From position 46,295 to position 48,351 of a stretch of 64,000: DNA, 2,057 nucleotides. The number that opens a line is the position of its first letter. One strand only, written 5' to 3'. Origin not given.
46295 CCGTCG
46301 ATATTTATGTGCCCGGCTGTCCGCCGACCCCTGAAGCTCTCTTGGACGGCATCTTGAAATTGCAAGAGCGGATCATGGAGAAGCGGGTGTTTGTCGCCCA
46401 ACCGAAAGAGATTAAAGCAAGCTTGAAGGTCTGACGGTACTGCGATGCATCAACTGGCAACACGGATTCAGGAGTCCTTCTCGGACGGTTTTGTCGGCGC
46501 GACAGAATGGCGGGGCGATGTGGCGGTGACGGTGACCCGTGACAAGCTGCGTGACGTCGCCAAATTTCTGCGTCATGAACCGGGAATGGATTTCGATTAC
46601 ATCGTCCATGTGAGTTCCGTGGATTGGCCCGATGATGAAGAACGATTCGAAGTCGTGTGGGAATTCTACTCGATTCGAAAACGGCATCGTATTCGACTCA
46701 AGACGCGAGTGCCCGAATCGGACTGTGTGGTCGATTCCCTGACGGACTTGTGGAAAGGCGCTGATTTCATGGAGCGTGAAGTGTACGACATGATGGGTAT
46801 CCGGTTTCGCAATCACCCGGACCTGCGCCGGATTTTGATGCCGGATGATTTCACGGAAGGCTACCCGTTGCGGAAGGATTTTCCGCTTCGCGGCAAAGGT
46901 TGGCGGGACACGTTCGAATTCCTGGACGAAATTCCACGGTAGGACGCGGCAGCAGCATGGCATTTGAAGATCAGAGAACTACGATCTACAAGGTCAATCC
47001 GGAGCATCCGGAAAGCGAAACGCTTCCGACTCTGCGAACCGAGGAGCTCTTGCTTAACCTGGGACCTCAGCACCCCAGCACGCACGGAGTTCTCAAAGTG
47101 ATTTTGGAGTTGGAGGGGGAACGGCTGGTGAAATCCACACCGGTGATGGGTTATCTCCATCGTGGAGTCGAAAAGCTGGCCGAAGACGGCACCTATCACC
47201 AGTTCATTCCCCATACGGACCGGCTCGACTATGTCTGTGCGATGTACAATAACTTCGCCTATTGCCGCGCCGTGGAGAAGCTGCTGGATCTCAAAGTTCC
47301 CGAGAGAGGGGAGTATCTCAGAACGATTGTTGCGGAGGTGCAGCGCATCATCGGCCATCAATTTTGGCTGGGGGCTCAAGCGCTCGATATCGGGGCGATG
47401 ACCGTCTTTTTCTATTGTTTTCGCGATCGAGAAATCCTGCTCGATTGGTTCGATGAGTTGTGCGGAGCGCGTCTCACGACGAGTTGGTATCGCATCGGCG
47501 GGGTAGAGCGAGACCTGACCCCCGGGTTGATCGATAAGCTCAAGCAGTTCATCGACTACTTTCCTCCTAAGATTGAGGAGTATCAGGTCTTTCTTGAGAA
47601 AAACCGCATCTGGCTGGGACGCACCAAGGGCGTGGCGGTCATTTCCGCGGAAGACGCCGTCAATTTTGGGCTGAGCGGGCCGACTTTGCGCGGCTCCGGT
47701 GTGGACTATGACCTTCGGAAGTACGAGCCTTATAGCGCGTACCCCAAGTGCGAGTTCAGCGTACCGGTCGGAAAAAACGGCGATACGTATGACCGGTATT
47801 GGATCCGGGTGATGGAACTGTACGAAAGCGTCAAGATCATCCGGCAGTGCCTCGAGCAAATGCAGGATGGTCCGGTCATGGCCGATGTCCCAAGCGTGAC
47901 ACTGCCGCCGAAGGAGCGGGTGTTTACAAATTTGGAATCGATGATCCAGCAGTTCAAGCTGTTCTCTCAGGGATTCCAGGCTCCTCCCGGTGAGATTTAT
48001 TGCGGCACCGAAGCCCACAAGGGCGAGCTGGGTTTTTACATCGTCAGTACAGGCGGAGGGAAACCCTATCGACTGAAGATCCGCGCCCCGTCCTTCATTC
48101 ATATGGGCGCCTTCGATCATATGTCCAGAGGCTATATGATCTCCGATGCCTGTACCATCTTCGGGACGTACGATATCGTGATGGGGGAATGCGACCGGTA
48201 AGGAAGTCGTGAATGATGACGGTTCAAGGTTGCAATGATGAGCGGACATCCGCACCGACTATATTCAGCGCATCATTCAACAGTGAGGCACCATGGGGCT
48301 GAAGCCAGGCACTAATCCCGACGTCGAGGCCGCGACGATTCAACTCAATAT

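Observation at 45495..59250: Complex I operon with non-canonical content: nuoA-B-C-D-G'-I-J-K-L-M-M'-N (two NuoM, no nuoE, nuoF or nuoH in cis)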

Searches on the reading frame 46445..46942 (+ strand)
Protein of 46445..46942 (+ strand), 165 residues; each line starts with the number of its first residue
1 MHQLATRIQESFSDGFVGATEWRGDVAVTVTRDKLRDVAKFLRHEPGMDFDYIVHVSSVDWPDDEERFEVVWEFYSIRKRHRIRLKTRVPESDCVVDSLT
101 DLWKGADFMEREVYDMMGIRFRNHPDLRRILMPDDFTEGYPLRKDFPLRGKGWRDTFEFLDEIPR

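Call 3: search_protein_families(library=pfam, proteins=[window:46445-46942:+])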
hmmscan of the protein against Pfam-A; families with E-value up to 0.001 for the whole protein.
window:46445-46942:+ (165 aa): 1 family
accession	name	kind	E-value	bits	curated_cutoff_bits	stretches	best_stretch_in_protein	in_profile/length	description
PF00329.25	Complex1_30kDa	-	1.6e-46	158.4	22.5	1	28-151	1-123/124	Respiratory-chain NADH dehydrogenase, 30 Kd subunit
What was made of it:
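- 46445..46942 (+): nuoC (165 aa), separate from nuoD. PF00329, E = 1.6e-46 (call 3).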

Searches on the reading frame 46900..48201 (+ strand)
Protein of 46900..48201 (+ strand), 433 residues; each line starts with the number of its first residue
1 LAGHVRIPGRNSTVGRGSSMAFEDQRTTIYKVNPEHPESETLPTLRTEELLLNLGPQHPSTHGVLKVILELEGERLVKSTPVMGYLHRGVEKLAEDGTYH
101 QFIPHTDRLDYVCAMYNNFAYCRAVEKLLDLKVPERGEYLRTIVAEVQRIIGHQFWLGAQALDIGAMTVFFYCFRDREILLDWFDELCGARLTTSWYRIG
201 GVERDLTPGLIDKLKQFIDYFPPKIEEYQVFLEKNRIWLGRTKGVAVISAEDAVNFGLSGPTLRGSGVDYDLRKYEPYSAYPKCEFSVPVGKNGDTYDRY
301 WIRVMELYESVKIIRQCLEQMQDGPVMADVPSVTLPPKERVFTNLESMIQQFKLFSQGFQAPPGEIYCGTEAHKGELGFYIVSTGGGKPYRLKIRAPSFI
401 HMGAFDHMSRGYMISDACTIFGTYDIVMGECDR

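Call 3: search_protein_families(library=pfam, proteins=[window:46900-48201:+])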
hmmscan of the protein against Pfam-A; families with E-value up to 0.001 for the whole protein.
window:46900-48201:+ (433 aa): 1 family
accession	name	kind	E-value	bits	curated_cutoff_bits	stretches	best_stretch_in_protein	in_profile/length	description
PF00346.24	Complex1_49kDa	-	1.2e-115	385.7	24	1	163-433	1-271/271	Respiratory-chain NADH dehydrogenase, 49 Kd subunit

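Call 8: search_protein_families(library=ncbifam, proteins=[window:46900-48201:+], max_evalue=1e-10)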
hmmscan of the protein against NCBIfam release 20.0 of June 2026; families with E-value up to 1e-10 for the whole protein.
window:46900-48201:+ (433 aa): 7 families
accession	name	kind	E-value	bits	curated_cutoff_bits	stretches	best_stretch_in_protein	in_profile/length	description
TIGR01962.1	NuoD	equivalog_domain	1.9e-163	543.8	459.35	1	49-433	2-386/386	NADH dehydrogenase (quinone) subunit D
NF004739.1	PRK06075.1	equivalog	6.5e-156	518.9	360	1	52-433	3-384/384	NADH-quinone oxidoreductase subunit D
NF008974.0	PRK12322.1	equivalog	3.1e-147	490.3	522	2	45-348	2-306/366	NADH-quinone oxidoreductase subunit D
NF009808.0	PRK13292.1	equivalog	4.9e-130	434.8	1156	1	36-433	394-791/791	NADH-quinone oxidoreductase subunit B/C/D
NF008728.0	PRK11742.1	equivalog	2.3e-127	425.9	840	1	46-433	211-598/598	NADH-quinone oxidoreductase subunit C/D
NF005649.0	PRK07415.1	equivalog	3.5e-111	372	583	1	45-433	6-394/394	NAD(P)H-quinone oxidoreductase subunit H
NF040602.1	F420_dehyd_FpoD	exception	7.2e-98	328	600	1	46-433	4-372/372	F420H2 dehydrogenase subunit FpoD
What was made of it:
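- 46957..48201 (+): nuoD (414 aa), forming the quinone-site His/Tyr. TIGR01962 at 544 bits, above its cutoff (call 8).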
